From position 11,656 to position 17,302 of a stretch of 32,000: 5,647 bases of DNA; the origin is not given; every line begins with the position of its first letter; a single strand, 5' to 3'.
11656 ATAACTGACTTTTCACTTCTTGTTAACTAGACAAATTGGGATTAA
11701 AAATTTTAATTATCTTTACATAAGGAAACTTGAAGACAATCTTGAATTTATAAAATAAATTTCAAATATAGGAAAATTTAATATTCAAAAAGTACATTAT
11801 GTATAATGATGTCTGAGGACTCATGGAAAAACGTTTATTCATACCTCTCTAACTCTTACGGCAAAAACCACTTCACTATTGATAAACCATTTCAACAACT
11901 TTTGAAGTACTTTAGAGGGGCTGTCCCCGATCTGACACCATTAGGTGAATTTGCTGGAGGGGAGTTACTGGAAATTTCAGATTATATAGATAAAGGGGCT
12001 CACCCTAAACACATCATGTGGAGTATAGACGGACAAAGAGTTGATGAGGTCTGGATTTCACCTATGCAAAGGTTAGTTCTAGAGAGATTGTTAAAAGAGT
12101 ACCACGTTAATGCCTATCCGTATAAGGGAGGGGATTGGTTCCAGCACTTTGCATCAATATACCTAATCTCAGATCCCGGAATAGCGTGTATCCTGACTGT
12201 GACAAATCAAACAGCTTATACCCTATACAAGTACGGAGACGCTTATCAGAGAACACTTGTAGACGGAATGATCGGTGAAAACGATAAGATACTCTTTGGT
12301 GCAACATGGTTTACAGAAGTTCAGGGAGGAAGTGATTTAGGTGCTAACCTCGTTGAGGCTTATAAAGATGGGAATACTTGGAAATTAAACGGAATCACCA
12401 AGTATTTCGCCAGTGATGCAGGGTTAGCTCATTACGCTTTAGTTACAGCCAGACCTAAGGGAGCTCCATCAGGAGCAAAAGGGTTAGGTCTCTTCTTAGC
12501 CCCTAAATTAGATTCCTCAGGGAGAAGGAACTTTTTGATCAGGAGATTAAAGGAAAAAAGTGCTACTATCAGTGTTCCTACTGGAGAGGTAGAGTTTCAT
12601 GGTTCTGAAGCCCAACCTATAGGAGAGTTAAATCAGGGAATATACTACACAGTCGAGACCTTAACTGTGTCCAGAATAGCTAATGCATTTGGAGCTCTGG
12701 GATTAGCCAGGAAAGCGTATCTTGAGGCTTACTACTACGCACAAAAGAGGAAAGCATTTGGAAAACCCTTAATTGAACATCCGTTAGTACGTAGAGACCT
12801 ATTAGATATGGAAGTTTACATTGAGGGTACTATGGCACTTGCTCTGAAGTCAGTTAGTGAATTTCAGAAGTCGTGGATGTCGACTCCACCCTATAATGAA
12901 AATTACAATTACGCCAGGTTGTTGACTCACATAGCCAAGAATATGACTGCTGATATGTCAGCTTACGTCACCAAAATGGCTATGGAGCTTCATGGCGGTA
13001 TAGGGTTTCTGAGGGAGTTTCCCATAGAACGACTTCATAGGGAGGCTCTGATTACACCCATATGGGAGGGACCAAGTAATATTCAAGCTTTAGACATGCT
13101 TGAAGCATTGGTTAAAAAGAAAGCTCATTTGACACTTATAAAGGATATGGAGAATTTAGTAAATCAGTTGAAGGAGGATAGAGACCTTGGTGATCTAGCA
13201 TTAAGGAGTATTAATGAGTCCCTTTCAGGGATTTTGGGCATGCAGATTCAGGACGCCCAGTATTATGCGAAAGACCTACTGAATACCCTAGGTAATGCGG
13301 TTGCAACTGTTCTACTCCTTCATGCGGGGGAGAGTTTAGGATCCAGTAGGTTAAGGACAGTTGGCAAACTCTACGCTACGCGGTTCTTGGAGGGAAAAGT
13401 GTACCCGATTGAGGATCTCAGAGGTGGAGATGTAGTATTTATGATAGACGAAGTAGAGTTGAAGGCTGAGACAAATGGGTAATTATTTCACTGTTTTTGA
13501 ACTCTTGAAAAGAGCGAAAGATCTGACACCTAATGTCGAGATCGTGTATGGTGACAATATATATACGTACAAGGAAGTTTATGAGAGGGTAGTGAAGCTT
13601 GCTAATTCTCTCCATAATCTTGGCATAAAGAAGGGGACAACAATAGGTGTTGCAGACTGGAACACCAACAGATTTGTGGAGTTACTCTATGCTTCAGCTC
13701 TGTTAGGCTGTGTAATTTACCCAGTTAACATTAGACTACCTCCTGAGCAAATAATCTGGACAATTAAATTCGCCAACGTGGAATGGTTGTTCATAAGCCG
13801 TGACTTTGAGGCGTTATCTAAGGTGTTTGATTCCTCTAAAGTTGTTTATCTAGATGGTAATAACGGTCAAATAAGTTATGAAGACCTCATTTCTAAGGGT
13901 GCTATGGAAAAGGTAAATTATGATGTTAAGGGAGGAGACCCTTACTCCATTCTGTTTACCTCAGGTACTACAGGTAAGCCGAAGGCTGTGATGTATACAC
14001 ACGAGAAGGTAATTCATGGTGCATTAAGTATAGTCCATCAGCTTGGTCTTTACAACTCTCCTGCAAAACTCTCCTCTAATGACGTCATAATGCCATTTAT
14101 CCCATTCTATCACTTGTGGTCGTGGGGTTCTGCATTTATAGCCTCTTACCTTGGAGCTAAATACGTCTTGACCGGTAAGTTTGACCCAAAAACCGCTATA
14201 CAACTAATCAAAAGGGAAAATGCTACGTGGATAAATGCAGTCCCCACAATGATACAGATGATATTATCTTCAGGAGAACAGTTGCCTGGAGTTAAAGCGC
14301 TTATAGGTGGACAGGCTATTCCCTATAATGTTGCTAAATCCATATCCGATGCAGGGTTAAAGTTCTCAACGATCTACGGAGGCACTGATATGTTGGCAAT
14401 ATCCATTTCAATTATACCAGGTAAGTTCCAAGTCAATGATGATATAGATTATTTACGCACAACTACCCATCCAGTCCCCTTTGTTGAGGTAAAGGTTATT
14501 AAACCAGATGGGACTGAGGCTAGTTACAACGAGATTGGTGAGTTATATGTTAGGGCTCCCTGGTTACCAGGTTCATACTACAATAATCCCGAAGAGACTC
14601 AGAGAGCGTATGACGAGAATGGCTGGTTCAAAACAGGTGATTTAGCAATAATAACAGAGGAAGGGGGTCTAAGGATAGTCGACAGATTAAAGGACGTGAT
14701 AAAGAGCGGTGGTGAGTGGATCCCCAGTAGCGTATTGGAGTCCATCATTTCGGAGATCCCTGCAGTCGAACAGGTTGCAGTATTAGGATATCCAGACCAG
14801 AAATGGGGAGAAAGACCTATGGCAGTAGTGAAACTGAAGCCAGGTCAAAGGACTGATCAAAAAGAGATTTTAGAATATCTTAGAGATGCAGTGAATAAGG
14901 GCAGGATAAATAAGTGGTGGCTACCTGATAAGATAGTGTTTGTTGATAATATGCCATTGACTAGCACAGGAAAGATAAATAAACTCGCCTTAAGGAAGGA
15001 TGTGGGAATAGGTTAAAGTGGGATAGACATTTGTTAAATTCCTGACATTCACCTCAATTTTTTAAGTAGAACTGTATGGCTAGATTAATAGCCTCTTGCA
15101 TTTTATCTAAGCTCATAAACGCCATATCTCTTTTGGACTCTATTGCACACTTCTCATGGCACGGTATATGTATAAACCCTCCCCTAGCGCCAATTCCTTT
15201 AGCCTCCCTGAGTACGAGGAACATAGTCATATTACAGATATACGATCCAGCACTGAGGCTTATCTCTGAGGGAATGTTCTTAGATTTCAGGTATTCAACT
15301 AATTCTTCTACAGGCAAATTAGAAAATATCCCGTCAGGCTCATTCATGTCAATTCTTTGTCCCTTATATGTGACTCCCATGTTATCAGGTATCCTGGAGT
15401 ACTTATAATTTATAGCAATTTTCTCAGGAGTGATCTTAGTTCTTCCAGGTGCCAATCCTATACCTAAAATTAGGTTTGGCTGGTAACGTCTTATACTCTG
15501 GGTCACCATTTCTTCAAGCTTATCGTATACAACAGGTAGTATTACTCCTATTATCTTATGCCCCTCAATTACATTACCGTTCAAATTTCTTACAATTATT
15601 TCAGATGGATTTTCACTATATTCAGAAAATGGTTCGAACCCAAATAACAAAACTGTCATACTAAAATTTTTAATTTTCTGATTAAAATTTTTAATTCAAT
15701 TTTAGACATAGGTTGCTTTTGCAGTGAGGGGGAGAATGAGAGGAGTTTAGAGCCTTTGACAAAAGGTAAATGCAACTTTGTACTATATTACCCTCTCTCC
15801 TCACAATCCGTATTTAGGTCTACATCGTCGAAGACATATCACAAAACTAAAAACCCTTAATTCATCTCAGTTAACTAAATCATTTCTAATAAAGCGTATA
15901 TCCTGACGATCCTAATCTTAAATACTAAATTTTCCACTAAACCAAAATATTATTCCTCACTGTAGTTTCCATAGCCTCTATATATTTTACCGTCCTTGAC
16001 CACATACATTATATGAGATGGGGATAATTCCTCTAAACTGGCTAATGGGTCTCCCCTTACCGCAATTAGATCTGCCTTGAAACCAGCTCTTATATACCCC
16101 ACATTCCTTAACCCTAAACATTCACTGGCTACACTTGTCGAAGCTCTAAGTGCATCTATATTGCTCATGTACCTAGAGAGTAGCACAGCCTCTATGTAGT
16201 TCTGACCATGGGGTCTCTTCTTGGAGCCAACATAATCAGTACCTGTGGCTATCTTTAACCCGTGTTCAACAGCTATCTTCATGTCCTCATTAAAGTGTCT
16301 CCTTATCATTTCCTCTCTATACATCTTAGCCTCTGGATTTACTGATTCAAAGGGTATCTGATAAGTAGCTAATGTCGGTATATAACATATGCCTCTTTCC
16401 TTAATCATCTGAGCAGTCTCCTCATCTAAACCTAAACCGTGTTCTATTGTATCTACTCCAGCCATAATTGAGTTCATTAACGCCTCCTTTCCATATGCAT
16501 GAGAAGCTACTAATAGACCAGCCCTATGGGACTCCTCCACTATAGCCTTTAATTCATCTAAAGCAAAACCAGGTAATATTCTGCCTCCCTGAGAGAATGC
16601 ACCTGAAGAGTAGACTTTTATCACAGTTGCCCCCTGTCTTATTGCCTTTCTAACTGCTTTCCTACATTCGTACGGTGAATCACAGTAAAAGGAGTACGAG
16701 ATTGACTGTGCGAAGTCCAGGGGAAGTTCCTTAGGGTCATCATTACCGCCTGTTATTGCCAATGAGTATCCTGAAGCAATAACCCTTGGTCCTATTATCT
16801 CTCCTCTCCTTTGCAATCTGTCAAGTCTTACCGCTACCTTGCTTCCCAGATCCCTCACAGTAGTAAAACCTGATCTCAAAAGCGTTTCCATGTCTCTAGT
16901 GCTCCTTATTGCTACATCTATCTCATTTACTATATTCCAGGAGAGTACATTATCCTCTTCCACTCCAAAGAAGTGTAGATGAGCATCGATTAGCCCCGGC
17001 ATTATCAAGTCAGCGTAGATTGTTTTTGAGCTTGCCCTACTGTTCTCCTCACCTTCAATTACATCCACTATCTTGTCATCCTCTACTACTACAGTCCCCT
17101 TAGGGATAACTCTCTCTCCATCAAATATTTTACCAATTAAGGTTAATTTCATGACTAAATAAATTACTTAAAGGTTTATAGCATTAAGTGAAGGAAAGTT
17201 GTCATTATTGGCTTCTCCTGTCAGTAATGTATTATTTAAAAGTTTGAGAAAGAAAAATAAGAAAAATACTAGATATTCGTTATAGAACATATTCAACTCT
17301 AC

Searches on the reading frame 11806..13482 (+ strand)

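Call 96: search_protein_families(library=pfam, proteins=[window:11806-13482:+], max_evalue=0.001)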
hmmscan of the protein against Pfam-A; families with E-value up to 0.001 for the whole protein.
window:11806-13482:+ (558 aa): 4 families
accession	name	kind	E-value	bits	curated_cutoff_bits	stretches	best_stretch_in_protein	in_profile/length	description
PF00441.29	Acyl-CoA_dh_1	-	4.7e-35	121.4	22.4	1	276-435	1-149/150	Acyl-CoA dehydrogenase, C-terminal domain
PF02770.24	Acyl-CoA_dh_M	-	4.1e-14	53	33.3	1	166-265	1-95/97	Acyl-CoA dehydrogenase, middle domain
PF08028.16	Acyl-CoA_dh_2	-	2.7e-09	37.9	22.7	1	294-417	4-126/134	Acyl-CoA dehydrogenase, C-terminal domain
PF18158.6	AidB_N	-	0.00012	22.6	22.9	1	19-141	8-136/156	Adaptive response protein AidB N-terminal domain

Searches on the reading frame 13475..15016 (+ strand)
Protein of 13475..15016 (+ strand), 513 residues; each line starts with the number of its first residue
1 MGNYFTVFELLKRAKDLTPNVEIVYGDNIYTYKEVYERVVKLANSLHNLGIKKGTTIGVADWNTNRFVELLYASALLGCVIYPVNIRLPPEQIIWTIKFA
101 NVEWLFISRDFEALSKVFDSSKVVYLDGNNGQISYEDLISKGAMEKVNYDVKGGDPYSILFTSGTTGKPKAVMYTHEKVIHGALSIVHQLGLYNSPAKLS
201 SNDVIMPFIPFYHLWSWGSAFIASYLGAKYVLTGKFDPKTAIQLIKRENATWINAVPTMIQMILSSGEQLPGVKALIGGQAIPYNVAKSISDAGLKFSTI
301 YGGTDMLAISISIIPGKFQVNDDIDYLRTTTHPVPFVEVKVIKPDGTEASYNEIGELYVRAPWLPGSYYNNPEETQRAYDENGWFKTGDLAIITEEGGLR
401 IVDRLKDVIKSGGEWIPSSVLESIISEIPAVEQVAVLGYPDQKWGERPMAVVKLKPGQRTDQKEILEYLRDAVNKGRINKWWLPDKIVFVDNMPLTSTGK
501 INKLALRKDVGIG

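Call 97: search_protein_families(library=pfam, proteins=[window:13475-15016:+], max_evalue=0.001)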
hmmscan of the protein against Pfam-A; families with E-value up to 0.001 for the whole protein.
window:13475-15016:+ (513 aa): 2 families
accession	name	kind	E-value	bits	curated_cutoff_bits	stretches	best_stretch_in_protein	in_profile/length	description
PF00501.34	AMP-binding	-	2.9e-64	217.7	29.9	1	18-369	8-384/384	AMP-binding enzyme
PF13193.12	AMP-binding_C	-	1.7e-18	67.7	24.5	1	421-500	2-76/76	AMP-binding enzyme C-terminal domain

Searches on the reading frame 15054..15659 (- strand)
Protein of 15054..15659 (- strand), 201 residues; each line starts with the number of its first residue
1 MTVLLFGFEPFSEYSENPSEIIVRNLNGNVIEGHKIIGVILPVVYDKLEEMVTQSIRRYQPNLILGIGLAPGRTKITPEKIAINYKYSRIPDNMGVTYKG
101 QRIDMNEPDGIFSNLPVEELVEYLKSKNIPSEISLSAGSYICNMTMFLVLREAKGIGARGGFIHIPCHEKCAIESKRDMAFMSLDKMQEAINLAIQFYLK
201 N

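Call 97: search_protein_families(library=pfam, proteins=[window:15054-15659:-], max_evalue=0.001)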
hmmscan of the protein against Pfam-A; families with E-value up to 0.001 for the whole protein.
window:15054-15659:- (201 aa): 2 families
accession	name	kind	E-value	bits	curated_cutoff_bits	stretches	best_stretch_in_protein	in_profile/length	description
PF01470.22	Peptidase_C15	-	3.5e-51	174.6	22.7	1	1-197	1-200/204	Pyroglutamyl peptidase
PF22292.1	DUF6965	-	0.00058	20.2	25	0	117-148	3-34/66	Domain of unknown function (DUF6965)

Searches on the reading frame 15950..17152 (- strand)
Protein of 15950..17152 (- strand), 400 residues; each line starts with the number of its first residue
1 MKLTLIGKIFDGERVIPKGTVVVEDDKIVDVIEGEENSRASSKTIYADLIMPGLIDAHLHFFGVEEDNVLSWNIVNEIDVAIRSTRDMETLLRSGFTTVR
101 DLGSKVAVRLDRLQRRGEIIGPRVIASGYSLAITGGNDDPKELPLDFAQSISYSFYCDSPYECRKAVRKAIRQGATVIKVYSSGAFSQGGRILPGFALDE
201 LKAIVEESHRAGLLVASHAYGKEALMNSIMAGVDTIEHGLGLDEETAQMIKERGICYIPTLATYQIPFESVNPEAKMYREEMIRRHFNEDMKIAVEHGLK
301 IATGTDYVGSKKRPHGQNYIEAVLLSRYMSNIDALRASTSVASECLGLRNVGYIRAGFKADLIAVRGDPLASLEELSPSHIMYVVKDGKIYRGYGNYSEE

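Call 97: search_protein_families(library=pfam, proteins=[window:15950-17152:-], max_evalue=0.001)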
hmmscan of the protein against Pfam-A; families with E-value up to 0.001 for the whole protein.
window:15950-17152:- (400 aa): 2 families
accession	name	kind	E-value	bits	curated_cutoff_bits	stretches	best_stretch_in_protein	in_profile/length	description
PF01979.26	Amidohydro_1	-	6.7e-51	174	25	1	50-390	2-344/345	Amidohydrolase family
PF07969.17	Amidohydro_3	-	5.5e-13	49.6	29.7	1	193-390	256-470/472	Amidohydrolase family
